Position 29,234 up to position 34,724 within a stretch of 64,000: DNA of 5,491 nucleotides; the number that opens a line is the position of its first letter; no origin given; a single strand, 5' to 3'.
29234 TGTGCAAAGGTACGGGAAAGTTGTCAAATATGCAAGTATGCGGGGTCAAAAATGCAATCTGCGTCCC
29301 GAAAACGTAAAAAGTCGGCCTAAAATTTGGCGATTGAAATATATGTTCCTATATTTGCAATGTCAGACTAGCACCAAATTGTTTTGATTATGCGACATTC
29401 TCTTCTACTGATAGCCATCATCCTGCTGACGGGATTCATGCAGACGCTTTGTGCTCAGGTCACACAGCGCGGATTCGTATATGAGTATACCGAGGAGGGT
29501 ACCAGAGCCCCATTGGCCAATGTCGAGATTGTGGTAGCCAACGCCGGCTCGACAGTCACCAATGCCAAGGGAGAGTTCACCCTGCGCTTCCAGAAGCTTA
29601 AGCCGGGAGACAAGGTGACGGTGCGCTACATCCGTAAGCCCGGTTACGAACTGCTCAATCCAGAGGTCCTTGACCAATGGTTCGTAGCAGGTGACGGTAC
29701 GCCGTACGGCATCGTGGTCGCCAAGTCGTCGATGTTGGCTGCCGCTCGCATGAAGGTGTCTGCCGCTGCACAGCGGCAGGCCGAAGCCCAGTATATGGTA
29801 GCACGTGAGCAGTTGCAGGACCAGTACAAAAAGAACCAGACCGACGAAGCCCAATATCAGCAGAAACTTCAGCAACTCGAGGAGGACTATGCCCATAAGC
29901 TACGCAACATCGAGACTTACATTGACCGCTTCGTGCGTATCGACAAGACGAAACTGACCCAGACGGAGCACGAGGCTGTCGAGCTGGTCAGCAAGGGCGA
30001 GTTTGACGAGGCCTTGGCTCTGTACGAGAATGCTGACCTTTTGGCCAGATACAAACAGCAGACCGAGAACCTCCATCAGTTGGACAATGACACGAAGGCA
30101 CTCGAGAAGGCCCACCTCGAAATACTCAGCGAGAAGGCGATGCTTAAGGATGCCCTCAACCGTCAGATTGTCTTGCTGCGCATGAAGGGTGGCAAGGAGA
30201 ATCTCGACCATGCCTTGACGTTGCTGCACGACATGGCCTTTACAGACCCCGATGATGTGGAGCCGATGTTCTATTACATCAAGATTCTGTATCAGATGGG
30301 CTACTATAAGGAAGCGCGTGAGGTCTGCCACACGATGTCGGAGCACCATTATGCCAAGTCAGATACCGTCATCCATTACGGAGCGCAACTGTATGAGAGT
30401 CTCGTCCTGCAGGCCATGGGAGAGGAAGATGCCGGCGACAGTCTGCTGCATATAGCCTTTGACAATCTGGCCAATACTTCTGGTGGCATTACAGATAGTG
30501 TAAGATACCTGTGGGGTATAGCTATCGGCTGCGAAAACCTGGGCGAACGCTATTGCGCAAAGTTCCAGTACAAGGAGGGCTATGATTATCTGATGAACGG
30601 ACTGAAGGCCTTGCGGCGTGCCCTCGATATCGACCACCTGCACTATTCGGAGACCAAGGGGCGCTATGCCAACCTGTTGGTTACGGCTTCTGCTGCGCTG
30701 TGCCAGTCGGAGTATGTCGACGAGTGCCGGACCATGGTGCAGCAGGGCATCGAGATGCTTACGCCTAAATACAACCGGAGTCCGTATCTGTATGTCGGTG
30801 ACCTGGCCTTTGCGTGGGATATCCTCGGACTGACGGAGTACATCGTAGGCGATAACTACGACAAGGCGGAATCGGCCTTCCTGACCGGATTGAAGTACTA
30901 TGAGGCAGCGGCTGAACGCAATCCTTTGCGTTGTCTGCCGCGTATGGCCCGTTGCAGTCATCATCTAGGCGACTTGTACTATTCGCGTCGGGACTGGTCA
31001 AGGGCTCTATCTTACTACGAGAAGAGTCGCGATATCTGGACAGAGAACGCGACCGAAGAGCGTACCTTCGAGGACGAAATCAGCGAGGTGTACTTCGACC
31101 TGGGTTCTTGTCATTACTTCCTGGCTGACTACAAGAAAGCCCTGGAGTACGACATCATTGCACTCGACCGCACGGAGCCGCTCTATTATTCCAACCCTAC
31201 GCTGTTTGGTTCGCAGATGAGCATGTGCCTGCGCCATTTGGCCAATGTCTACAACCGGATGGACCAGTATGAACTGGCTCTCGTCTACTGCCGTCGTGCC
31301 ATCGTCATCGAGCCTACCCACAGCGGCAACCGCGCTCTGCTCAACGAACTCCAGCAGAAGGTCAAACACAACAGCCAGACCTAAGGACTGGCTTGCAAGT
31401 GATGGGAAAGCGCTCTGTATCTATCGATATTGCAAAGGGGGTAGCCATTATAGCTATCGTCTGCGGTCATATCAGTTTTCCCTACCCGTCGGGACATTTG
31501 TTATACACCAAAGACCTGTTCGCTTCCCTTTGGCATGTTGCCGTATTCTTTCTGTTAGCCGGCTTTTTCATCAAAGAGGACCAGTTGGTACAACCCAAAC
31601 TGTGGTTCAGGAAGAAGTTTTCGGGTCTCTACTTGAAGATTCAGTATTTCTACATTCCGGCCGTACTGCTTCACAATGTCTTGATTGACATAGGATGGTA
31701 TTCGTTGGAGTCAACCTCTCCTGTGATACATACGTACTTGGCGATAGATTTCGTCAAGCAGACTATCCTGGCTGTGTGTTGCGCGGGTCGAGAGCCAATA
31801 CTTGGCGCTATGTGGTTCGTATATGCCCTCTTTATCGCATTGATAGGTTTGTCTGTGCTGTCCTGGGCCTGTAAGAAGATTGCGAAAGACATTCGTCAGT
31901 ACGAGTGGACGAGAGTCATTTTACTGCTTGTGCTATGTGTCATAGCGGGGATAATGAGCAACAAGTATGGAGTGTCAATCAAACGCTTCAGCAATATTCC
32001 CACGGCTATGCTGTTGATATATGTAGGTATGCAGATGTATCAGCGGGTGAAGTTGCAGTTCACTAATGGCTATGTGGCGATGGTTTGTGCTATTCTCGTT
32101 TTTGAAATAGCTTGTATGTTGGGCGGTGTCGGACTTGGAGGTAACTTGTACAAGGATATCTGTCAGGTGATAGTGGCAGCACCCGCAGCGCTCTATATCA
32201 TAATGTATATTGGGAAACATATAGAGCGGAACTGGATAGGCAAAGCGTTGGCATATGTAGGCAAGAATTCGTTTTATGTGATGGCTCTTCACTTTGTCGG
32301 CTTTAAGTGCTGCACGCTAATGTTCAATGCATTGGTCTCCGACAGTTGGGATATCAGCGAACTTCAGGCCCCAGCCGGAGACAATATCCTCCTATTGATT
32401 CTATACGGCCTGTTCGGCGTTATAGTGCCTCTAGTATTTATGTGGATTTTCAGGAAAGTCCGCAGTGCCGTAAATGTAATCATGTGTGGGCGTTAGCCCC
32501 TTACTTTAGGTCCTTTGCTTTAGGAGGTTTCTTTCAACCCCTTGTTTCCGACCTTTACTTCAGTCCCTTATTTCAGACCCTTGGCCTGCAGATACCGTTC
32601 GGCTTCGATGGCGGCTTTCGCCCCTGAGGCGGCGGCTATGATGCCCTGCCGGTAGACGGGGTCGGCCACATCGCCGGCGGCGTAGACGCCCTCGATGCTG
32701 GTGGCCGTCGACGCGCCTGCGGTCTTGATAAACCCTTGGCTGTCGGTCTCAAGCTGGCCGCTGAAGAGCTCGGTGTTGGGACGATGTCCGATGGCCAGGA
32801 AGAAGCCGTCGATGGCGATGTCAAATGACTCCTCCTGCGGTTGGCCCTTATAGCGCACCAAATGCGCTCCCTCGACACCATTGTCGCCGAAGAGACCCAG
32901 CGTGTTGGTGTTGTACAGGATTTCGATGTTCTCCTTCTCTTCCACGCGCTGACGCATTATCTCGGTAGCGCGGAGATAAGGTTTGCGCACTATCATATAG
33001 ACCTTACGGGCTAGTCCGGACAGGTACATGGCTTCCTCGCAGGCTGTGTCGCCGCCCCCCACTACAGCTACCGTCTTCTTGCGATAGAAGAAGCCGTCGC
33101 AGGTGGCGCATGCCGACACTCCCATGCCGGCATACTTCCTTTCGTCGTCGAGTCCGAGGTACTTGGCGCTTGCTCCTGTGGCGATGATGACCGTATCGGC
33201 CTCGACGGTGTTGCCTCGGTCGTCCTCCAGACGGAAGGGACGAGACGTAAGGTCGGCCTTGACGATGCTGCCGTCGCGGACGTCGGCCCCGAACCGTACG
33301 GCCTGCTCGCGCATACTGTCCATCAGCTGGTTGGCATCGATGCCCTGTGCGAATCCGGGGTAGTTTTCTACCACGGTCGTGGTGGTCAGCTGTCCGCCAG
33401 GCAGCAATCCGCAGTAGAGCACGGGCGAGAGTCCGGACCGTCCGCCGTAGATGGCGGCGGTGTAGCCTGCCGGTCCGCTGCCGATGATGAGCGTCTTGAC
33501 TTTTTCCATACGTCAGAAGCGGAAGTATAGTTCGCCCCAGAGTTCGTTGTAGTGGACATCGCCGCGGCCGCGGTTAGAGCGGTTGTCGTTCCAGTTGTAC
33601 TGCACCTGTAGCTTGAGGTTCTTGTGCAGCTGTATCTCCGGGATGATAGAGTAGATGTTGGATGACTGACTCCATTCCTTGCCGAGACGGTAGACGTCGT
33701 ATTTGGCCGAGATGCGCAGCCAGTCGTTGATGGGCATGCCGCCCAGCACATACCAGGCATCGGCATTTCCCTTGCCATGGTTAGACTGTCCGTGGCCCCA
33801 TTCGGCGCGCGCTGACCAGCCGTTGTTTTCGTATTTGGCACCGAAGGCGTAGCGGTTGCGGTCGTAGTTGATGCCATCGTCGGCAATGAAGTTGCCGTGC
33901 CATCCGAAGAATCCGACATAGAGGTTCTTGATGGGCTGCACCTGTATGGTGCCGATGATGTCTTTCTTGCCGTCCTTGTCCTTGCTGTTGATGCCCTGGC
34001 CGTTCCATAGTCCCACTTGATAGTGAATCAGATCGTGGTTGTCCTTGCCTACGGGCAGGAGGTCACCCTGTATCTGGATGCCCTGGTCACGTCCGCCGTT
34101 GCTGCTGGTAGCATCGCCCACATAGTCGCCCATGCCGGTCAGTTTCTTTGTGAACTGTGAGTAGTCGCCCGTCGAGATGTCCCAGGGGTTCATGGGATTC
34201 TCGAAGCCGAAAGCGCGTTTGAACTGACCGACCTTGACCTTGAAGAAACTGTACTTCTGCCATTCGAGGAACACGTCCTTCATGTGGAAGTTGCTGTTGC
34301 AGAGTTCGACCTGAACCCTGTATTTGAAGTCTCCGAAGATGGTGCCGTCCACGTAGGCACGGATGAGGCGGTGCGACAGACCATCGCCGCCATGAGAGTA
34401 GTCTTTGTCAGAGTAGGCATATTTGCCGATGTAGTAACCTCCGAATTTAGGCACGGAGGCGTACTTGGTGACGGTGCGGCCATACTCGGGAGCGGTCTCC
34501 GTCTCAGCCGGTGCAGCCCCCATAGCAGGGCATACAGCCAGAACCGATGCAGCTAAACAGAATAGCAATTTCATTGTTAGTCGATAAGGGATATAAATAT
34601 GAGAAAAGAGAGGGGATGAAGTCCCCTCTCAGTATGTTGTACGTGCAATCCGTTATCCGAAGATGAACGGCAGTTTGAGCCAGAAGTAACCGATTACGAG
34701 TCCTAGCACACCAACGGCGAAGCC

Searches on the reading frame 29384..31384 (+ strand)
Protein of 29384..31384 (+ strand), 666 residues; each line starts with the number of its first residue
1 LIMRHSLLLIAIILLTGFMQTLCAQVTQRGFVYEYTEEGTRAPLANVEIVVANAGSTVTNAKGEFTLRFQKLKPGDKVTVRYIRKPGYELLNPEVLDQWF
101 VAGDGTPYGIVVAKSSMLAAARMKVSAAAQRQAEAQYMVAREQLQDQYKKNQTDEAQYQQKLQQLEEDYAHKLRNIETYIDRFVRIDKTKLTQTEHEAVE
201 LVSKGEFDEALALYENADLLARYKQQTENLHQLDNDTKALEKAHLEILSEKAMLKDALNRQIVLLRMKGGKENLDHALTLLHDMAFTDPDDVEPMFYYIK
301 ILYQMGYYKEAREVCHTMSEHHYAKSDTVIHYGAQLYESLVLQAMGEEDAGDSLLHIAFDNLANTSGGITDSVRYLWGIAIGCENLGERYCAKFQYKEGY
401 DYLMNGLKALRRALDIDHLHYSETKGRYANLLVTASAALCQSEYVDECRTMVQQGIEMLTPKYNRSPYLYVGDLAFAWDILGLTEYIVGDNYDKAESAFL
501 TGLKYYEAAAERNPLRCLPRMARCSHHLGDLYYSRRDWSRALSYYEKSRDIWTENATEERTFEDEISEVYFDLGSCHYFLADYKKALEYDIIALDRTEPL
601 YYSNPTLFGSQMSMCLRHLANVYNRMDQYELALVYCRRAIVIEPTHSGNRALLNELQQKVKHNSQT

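Call 4: search_protein_families(library=pfam, proteins=[window:29384-31384:+], max_evalue=0.01)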
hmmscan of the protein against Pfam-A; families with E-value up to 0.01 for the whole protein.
window:29384-31384:+ (666 aa): 13 families
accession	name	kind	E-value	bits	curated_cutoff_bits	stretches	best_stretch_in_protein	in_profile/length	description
PF00515.34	TPR_1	-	6.3e-13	48.4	27.8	1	617-646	5-34/34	Tetratricopeptide repeat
PF07719.23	TPR_2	-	1.5e-11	43.9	27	0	525-548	4-27/34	Tetratricopeptide repeat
PF13374.12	TPR_10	-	1.7e-09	37.8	27.5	1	522-553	2-33/42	Tetratricopeptide repeat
PF13424.12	TPR_12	-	3.3e-09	37.3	30.1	2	526-589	7-67/77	Tetratricopeptide repeat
PF13176.12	TPR_7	-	1.2e-07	31.6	27.9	1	526-547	3-24/36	Tetratricopeptide repeat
PF13428.12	TPR_14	-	2.1e-05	25.2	23.5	0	616-647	4-35/44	Tetratricopeptide repeat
PF13181.12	TPR_8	-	5.2e-05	23.5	25.7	0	619-645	7-33/34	Tetratricopeptide repeat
PF14559.12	TPR_19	-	0.00037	21.2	25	0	273-320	6-53/68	Tetratricopeptide repeat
PF13432.12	TPR_16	-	0.0012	19.7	32.7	0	503-552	17-61/65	Tetratricopeptide repeat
PF13620.12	CarboxypepD_reg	-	0.0015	19.3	32.3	1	40-89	10-60/82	Carboxypeptidase regulatory-like domain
PF24885.1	TPR_NPHP3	-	0.0026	17.6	100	0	614-656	184-229/239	Nephrocystin-3 TPR domain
PF18541.7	RuvC_III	-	0.0028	18.1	26.2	0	111-180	103-172/179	RuvC endonuclease subdomain 3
PF13715.12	CarbopepD_reg_2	-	0.0087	16.5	32.2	0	37-71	7-40/88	CarboxypepD_reg-like domain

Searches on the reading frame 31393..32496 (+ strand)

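Call 4: search_protein_families(library=pfam, proteins=[window:31393-32496:+], max_evalue=0.01)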
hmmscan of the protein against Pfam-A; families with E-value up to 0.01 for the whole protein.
window:31393-32496:+ (367 aa): 1 family
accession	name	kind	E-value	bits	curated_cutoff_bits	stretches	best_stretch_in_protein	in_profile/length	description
PF01757.29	Acyl_transf_3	-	4.5e-19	69.1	31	1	10-351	3-326/326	Acyltransferase domain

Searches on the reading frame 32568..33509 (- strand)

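Call 4: search_protein_families(library=pfam, proteins=[window:32568-33509:-], max_evalue=0.01)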
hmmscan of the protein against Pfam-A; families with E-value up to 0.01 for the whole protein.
window:32568-33509:- (313 aa): 6 families
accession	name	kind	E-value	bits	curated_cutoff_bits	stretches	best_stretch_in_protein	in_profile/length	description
PF07992.20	Pyr_redox_2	-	2e-46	159.2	26.1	1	5-295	2-290/291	Pyridine nucleotide-disulphide oxidoreductase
PF13738.12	Pyr_redox_3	-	2.9e-14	53.5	30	1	88-279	110-305/305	Pyridine nucleotide-disulphide oxidoreductase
PF00070.33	Pyr_redox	-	7.4e-13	49.3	22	1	147-210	2-70/82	Pyridine nucleotide-disulphide oxidoreductase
PF01266.30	DAO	-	1.2e-05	25.5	27.9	1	57-119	146-209/353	FAD dependent oxidoreductase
PF03486.20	HI0933_like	-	0.0011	18.9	50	0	54-119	103-171/244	HI0933-like protein Rossmann domain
PF00890.30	FAD_binding_2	-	0.0058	16.3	20.4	0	7-27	3-23/414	FAD binding domain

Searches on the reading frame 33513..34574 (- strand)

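Call 17: search_protein_families(library=pfam, proteins=[window:33513-34574:-], max_evalue=0.0001)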
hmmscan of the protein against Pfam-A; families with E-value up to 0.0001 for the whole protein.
window:33513-34574:- (353 aa): 1 family
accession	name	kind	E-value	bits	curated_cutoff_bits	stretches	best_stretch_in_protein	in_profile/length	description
PF13609.12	Porin_4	-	4.5e-08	33.7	27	1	8-333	1-309/310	Gram-negative porin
